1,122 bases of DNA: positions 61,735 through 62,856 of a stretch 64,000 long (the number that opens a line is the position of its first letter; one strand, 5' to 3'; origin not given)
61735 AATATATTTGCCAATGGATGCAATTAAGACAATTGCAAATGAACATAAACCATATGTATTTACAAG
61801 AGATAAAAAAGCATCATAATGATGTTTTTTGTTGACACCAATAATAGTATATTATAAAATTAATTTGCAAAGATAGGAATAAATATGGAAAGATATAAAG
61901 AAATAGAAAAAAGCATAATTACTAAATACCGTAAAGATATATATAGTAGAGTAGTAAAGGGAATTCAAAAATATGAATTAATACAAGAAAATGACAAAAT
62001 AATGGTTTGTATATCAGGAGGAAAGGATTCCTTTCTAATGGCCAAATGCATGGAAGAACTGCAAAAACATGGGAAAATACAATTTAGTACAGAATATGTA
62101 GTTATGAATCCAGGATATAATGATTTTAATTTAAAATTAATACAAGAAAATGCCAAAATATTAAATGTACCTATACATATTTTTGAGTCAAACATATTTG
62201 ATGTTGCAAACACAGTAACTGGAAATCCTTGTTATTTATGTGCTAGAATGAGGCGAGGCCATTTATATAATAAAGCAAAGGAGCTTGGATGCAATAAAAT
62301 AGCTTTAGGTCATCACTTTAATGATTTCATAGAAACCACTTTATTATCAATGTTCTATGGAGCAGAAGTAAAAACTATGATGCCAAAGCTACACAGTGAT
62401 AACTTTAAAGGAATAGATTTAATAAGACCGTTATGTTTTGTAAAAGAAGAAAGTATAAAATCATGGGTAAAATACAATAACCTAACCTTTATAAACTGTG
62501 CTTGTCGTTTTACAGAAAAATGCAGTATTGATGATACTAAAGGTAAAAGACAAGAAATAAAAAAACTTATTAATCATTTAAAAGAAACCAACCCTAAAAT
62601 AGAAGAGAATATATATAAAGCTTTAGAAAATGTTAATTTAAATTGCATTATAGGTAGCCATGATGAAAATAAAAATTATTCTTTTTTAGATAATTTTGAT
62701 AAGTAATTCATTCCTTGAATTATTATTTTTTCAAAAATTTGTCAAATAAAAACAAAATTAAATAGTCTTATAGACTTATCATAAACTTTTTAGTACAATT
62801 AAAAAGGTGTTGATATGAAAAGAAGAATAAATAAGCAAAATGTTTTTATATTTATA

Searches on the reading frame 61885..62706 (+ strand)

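Call 43: search_protein_families(library=pfam, proteins=[window:61885-62706:+])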
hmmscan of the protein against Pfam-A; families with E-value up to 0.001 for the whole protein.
window:61885-62706:+ (273 aa): 2 families
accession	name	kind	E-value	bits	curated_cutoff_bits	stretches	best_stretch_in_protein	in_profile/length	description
PF01171.26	ATP_bind_3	-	1.5e-18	67.6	27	1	38-203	1-164/182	PP-loop family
PF03054.22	tRNA_Me_trans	-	3.7e-05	23.9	20.6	0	96-145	66-128/202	tRNA methyl transferase HUP domain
